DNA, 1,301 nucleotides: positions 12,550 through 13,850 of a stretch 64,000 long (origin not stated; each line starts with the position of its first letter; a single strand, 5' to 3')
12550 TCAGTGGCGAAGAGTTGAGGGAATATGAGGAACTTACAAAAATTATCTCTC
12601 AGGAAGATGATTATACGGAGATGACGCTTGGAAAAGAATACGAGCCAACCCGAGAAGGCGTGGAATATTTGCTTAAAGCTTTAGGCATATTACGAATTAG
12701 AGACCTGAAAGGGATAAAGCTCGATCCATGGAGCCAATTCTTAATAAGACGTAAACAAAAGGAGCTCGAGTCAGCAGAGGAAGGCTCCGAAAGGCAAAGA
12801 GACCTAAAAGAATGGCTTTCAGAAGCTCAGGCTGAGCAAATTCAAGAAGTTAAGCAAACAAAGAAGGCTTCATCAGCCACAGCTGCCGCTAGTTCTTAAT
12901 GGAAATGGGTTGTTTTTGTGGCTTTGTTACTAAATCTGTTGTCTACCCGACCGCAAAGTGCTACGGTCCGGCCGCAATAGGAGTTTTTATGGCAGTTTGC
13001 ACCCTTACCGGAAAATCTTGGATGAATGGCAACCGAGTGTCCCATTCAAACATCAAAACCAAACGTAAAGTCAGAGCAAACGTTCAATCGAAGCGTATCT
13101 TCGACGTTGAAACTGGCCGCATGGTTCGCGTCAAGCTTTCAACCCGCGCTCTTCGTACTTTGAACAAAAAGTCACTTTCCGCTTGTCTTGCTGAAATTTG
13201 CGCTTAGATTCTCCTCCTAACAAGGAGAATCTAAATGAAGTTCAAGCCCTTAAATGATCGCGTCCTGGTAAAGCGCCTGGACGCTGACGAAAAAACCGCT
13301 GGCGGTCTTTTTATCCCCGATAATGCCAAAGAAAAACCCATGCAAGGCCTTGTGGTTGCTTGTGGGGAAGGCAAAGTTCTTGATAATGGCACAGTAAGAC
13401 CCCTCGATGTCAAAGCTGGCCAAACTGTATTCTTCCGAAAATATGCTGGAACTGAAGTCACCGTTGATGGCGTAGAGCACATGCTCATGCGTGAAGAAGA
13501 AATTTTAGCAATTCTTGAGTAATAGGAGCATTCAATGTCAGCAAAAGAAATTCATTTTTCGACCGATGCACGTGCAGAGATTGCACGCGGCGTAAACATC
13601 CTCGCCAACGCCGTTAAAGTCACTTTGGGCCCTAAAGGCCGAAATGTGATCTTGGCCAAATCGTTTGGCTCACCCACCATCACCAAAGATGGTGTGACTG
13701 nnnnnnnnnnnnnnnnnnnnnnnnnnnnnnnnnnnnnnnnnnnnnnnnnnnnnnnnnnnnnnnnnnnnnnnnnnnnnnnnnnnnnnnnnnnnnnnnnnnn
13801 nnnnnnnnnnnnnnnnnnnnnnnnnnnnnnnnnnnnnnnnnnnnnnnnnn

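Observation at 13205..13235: CIRCE-like 11-bp/N9/11-bp inverted repeat exactly bridging the rpmB stop and groES start, sequestering the groES Shine-Dalgarno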

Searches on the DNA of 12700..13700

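Call 50: search_rna_families(source=window, start=12700, end=13700, threshold=evalue, max_evalue=10)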
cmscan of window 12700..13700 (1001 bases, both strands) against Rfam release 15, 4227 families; matches with E-value up to 10: 3.
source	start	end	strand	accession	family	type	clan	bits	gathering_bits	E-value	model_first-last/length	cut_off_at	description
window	12902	12943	+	RF01883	TUG1_2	Gene; lncRNA;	-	16.4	90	8.5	1-89/89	no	Taurine upregulated gene 1 conserved region 2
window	12831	12883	-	RF01182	SNORD11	Gene; snRNA; snoRNA; CD-box;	CL00103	16.2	55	9.1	1-84/84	no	Small nucleolar RNA SNORD11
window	13132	13184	-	RF01630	ceN40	Gene; snRNA; snoRNA; CD-box;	-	13.2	35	4.3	1-123/123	no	Nematode snoRNA ceN40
